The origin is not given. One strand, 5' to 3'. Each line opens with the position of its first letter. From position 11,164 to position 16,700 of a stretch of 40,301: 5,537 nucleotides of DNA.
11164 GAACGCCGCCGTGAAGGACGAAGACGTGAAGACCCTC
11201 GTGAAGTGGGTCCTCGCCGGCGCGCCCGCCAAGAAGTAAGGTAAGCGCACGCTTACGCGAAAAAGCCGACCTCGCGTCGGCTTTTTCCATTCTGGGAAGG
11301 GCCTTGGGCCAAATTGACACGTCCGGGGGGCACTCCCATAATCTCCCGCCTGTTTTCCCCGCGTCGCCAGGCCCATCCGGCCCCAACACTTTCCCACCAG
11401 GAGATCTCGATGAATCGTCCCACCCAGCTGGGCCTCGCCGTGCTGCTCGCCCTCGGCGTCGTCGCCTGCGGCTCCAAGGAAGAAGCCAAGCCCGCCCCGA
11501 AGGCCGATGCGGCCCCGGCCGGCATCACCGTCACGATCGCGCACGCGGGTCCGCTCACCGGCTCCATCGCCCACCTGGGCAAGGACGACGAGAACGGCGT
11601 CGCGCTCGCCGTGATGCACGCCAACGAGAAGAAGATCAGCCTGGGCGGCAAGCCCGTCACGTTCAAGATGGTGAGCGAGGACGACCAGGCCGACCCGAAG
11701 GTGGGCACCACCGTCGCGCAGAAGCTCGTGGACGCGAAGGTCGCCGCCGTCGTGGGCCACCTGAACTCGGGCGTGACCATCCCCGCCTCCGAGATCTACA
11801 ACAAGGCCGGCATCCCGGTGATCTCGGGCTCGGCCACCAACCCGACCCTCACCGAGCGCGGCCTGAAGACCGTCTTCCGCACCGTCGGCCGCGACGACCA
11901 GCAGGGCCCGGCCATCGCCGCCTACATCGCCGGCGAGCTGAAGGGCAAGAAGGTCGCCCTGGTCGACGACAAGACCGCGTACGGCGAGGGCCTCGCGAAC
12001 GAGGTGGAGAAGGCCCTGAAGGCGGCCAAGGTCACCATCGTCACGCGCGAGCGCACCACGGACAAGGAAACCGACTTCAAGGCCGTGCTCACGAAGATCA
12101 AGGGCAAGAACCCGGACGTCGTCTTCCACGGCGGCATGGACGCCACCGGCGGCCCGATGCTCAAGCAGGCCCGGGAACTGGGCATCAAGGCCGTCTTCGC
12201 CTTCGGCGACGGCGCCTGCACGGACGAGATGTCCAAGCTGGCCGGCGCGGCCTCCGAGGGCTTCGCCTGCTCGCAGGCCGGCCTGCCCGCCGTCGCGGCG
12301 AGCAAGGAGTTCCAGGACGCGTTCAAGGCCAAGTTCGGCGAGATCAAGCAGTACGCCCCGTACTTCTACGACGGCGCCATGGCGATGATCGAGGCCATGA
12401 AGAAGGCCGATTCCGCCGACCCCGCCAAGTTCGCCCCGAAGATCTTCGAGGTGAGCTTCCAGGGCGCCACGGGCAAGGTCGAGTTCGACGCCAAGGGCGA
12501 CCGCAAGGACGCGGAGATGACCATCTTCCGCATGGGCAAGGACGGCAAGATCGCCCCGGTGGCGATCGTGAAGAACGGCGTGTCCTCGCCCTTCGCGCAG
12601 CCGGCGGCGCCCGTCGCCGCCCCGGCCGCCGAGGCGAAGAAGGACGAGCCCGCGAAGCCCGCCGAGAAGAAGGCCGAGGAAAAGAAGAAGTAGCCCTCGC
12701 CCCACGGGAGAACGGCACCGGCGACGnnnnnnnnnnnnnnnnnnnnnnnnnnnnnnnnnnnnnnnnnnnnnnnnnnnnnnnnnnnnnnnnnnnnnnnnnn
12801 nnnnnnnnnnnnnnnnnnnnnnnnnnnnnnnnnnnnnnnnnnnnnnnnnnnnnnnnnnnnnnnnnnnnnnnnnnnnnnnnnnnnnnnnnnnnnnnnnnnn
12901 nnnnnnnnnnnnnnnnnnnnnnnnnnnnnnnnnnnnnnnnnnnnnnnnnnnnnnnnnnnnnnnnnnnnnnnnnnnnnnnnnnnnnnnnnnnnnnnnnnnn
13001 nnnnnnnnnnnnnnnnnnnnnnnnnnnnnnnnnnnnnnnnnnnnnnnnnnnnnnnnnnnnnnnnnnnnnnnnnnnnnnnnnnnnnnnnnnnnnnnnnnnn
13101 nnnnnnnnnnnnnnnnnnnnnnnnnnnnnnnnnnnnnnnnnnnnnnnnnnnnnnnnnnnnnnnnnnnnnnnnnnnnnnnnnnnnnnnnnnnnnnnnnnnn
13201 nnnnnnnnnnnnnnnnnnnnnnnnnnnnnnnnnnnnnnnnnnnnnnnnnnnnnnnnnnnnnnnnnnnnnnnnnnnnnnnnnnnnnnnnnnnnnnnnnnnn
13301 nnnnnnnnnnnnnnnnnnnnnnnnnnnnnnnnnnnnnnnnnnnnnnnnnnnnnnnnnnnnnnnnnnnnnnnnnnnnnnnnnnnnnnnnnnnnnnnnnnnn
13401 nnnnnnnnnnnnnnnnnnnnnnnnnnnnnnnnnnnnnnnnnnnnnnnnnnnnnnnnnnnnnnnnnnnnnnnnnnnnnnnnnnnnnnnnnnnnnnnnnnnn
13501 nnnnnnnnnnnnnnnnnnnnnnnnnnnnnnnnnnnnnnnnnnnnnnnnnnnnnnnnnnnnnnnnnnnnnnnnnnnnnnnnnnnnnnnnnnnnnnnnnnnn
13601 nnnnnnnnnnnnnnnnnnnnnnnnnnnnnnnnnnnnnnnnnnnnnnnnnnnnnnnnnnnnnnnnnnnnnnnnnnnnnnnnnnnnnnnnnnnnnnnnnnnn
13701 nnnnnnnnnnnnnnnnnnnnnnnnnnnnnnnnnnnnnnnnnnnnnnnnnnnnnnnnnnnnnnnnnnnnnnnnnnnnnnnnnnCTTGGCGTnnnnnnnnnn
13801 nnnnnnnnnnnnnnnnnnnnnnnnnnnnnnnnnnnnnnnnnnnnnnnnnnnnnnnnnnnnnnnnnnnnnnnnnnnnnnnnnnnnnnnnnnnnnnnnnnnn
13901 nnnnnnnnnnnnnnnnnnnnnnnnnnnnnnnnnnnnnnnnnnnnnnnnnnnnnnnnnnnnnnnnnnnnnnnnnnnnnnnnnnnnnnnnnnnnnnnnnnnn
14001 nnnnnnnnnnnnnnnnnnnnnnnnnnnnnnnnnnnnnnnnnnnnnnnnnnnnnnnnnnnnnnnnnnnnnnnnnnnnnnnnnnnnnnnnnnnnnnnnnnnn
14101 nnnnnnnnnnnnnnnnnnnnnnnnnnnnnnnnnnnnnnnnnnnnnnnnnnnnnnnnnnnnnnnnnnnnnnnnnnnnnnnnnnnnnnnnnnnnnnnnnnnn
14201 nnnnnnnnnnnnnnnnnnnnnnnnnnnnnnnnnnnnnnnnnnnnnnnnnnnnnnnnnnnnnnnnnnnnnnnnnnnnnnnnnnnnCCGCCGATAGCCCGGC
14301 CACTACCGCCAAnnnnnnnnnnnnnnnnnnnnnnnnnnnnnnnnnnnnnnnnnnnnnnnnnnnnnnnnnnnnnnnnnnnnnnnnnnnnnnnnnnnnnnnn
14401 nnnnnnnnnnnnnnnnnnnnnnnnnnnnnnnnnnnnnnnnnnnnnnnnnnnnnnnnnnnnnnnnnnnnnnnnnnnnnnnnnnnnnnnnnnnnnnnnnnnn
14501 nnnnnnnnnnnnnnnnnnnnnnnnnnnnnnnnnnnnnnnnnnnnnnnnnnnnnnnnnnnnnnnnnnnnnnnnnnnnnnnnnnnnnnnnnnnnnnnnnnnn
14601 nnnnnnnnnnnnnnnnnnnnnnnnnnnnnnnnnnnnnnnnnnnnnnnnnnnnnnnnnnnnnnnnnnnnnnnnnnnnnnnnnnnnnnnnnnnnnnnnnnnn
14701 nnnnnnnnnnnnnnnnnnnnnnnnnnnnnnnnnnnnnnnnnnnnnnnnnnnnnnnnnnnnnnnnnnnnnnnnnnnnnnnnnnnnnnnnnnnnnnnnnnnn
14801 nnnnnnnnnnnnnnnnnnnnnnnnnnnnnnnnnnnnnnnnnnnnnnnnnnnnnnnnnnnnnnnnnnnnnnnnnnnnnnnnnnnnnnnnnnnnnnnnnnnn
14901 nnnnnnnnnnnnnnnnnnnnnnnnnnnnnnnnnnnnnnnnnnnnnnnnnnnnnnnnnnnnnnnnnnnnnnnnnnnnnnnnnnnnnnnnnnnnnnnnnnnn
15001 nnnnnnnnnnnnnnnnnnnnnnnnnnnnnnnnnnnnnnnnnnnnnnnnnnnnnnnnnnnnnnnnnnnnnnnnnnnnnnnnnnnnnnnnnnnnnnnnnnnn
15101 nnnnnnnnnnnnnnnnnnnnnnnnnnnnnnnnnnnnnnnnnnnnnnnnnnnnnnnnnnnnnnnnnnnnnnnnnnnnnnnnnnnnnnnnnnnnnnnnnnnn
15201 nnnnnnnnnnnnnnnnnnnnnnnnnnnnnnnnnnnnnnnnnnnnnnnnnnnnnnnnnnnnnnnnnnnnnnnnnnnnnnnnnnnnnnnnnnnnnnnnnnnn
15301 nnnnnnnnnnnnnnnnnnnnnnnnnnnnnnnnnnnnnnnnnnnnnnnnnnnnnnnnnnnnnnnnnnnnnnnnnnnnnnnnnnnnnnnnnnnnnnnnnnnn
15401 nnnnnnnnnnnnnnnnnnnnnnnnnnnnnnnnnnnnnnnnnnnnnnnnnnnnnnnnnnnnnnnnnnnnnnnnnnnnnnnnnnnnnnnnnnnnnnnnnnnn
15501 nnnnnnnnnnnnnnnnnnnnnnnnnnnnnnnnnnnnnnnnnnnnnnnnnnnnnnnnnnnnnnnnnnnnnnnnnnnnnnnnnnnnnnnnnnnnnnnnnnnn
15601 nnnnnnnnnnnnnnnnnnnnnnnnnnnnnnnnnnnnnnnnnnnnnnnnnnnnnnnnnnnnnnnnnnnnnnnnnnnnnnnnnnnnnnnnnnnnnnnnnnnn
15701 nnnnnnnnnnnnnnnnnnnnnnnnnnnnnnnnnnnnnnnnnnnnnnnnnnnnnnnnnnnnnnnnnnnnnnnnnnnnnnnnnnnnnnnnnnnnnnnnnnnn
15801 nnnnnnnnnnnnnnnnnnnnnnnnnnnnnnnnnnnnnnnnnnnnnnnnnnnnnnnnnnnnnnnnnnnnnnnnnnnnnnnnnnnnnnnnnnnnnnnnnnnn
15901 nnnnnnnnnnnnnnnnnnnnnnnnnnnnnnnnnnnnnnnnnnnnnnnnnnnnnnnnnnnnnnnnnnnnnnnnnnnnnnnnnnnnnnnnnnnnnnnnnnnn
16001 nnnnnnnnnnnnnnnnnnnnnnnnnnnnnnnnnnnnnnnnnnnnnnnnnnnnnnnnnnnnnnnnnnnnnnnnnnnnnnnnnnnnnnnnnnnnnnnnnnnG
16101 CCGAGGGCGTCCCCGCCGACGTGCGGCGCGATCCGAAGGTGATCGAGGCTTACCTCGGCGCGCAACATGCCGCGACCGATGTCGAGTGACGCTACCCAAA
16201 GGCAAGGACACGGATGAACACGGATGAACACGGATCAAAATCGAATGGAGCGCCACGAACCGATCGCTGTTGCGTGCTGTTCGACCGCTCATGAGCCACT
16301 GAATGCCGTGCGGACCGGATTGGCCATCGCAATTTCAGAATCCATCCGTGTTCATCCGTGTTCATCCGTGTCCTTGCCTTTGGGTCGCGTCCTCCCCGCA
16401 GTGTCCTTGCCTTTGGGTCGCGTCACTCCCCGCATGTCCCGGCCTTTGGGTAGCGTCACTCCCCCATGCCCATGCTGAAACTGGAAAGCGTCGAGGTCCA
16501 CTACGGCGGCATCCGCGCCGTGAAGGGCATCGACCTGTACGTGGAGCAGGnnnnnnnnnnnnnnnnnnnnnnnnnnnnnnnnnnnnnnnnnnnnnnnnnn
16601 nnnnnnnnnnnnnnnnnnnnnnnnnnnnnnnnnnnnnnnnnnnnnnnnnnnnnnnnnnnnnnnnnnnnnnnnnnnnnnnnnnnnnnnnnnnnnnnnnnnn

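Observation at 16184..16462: E3: arm sequences covary within each element, and the terminal 33-nt module is tandemly triplicated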

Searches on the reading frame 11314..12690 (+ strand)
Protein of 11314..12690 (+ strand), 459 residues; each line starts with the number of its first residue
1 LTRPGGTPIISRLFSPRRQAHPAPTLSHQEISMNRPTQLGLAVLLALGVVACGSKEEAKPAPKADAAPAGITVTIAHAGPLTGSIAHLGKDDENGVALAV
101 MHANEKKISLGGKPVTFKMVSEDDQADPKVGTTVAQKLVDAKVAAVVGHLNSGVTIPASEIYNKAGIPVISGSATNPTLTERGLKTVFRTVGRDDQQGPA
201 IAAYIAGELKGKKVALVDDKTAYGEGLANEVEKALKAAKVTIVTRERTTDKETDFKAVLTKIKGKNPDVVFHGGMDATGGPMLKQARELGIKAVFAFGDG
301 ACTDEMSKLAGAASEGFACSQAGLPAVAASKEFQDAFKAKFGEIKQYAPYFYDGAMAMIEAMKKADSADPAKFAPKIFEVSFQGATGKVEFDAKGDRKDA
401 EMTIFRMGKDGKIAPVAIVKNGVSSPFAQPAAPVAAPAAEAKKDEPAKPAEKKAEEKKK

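Call 27: search_protein_families(library=pfam, proteins=[window:11314-12690:+], max_evalue=0.001)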
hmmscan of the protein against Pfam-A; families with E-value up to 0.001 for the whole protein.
window:11314-12690:+ (459 aa): 3 families
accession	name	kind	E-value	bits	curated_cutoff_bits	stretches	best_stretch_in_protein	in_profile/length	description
PF13458.12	Peripla_BP_6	-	3.9e-61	208.1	31.7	1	72-412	1-343/343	Periplasmic binding protein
PF01094.35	ANF_receptor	-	3.7e-36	125.3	25.4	1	95-408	5-351/353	Receptor family ligand binding region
PF13433.12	Peripla_BP_5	-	1.8e-15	57.4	27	1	195-423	118-352/363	Periplasmic binding protein domain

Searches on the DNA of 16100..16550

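Call 20: search_rna_families(source=window, start=16100, end=16550, threshold=evalue, max_evalue=10)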
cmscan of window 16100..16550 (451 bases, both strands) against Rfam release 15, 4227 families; matches with E-value up to 10: 2.
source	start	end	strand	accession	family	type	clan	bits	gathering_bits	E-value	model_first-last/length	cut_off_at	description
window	16331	16408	-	RF00195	RsmY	Gene; sRNA;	CL00106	10.9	57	3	1-121/121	no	RsmY RNA family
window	16325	16359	-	RF01126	sR41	Gene; snRNA; snoRNA; CD-box;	-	9.8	54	8.7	1-53/53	no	Small nucleolar RNA sR41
